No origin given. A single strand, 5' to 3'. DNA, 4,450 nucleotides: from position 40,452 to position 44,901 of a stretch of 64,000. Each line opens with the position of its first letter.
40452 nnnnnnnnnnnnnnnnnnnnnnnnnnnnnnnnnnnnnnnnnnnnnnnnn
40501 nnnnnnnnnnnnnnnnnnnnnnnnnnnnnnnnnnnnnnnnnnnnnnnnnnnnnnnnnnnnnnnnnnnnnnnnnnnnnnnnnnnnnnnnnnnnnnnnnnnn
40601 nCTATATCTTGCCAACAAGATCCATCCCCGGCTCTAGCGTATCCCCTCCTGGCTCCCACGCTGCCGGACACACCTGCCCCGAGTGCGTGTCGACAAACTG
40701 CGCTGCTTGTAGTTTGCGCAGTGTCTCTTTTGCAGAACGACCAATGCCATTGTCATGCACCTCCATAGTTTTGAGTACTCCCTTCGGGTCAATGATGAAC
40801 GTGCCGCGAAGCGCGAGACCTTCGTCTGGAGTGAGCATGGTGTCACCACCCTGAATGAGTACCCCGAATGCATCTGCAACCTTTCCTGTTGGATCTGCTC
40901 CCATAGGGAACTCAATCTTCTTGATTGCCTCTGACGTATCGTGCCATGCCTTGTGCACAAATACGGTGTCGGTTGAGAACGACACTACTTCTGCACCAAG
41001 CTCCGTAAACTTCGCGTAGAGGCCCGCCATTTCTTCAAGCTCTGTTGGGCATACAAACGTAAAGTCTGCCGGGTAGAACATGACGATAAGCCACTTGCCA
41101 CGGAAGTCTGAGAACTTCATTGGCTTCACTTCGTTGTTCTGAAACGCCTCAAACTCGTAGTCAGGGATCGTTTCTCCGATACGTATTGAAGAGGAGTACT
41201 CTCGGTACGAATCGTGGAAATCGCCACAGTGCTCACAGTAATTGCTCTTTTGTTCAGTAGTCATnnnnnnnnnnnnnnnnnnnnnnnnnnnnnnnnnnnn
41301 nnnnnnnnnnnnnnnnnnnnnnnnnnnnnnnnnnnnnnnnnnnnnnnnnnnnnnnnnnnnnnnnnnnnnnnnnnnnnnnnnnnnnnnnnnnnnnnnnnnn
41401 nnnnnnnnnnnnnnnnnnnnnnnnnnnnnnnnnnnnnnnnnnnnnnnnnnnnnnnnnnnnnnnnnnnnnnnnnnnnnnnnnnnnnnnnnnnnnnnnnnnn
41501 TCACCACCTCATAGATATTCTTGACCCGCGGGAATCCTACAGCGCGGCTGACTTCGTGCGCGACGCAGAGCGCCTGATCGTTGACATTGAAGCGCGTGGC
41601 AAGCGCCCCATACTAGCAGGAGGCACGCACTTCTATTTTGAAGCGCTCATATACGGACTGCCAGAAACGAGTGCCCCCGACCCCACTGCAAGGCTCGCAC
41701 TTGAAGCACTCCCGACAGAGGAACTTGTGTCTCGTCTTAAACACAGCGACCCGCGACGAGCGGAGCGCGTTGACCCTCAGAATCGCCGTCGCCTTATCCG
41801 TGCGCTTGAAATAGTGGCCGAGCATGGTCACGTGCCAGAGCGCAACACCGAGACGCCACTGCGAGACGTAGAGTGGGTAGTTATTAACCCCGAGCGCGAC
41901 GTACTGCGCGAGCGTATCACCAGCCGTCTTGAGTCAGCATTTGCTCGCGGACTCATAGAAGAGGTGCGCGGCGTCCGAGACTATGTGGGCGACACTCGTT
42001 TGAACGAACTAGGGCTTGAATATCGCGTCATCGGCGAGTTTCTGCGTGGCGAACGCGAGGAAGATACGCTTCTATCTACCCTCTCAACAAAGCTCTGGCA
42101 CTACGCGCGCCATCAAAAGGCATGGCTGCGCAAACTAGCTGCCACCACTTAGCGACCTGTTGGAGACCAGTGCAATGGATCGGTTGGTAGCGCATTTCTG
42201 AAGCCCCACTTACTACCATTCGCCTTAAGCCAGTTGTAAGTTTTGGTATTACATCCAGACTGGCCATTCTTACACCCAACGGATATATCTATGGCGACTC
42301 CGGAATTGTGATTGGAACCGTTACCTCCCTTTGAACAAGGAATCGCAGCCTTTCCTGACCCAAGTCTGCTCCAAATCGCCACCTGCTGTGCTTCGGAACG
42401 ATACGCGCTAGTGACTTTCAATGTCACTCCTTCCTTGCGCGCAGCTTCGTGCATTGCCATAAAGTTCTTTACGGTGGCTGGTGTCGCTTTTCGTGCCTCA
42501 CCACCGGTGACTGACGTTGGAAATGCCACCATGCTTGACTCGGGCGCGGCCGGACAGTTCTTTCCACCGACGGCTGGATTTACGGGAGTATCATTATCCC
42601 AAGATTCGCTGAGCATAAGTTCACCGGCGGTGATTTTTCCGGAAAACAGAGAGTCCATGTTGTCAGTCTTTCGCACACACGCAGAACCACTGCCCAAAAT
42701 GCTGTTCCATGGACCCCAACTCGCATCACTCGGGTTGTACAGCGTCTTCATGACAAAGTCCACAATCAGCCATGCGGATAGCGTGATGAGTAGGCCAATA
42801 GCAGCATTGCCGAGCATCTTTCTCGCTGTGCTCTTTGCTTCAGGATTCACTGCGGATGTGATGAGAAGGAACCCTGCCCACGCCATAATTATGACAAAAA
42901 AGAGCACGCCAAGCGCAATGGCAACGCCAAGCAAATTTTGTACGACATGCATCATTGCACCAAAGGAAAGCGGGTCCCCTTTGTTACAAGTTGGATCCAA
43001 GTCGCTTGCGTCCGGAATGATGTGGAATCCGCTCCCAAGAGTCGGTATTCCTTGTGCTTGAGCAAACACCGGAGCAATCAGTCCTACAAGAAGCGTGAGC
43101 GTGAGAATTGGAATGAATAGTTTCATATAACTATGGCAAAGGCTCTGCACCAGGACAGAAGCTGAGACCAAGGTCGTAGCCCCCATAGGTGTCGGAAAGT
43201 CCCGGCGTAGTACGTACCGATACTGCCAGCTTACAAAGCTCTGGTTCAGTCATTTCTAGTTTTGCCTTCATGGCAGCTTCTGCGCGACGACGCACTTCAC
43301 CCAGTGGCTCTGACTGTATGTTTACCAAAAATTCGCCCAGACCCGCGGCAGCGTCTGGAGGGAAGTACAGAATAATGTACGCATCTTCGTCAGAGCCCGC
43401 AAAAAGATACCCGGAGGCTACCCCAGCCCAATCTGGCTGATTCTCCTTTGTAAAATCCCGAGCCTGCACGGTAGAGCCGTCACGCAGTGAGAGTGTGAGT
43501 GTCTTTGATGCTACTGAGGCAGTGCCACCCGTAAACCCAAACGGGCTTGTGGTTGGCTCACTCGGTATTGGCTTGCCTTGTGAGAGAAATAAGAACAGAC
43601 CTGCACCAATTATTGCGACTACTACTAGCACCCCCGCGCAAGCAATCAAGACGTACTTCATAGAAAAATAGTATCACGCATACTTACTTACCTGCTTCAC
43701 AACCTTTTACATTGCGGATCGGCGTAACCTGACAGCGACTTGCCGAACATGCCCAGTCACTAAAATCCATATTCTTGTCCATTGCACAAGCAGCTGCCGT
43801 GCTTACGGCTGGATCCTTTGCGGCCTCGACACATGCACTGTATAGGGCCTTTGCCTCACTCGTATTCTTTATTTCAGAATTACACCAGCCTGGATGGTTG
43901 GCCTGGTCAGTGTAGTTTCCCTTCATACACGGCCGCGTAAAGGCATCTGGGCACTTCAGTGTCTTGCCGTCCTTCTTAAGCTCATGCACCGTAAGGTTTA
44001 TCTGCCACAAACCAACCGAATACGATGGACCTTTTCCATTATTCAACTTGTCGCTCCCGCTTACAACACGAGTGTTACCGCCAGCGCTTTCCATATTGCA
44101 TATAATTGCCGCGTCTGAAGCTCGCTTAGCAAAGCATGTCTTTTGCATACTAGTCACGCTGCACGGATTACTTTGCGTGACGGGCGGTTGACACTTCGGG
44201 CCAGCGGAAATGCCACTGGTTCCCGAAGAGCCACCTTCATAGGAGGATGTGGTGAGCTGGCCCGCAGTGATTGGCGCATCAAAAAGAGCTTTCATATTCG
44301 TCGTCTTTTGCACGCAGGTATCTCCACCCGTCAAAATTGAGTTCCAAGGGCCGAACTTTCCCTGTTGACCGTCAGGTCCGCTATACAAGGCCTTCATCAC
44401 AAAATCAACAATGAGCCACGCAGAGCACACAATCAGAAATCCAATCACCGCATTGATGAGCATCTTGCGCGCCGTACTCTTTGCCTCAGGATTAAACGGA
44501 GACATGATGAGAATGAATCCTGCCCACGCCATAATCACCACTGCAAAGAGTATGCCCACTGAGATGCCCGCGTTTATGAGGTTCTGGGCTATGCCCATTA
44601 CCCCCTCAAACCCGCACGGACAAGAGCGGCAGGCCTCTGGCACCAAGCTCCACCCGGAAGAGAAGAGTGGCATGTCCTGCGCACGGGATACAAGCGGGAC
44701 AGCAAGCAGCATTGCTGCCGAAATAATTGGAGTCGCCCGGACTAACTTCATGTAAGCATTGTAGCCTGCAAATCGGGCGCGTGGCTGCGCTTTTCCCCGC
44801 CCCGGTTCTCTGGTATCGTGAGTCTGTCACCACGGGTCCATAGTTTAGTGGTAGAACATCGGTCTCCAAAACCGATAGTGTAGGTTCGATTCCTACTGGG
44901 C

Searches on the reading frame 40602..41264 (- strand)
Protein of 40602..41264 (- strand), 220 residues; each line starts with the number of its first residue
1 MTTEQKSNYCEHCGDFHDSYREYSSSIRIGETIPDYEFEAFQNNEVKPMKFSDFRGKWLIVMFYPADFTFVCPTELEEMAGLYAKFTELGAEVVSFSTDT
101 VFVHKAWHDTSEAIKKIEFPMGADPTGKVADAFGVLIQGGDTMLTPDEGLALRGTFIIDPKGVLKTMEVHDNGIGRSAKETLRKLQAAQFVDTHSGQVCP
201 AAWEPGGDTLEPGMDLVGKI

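Call 12: search_protein_families(library=pfam, proteins=[window:40602-41264:-])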
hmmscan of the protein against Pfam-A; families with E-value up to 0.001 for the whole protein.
window:40602-41264:- (220 aa): 4 families
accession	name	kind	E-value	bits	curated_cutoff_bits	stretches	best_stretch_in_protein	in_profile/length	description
PF00578.27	AhpC-TSA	-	8.7e-37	126.3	26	1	29-165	1-122/124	AhpC/TSA family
PF08534.16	Redoxin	-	7.1e-16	58.8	26.6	1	30-173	3-137/148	Redoxin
PF02630.20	SCO1-SenC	-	1.5e-05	25.4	22.8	1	42-94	7-59/134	SCO1/SenC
PF10417.14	1-cysPrx_C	-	2.2e-05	24.7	21.1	1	187-210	1-24/41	C-terminal domain of 1-Cys peroxiredoxin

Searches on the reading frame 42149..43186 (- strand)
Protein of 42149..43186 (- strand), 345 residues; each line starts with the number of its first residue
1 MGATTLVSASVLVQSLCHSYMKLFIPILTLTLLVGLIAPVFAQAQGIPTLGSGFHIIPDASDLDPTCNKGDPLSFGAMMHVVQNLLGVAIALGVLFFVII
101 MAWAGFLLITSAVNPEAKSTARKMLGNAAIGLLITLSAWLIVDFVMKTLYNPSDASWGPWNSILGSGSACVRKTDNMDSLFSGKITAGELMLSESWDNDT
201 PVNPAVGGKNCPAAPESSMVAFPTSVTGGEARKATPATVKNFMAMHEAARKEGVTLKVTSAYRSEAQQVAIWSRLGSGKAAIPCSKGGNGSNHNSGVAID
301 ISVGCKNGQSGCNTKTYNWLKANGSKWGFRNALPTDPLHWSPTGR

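Call 12: search_protein_families(library=pfam, proteins=[window:42149-43186:-])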
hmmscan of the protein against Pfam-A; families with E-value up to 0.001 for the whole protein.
window:42149-43186:- (345 aa): 3 families
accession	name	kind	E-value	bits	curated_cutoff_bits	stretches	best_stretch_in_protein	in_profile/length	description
PF02557.22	VanY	-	2.7e-15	56.7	25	1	235-332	5-109/132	D-alanyl-D-alanine carboxypeptidase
PF01312.24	Bac_export_2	-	1.5e-05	24.8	24.4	1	11-147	68-200/335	FlhB HrpN YscU SpaS Family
PF18895.5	T4SS_pilin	-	4.4e-05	23.9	26.6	1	83-145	10-71/71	Type IV secretion system pilin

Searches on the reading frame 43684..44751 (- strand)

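Call 12: search_protein_families(library=pfam, proteins=[window:43684-44751:-])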
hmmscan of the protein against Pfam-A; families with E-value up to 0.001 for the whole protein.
window:43684-44751:- (355 aa): 1 family
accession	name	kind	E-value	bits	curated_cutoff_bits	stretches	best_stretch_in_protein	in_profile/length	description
PF18895.5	T4SS_pilin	-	1.2e-06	28.9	26.6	1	54-118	8-71/71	Type IV secretion system pilin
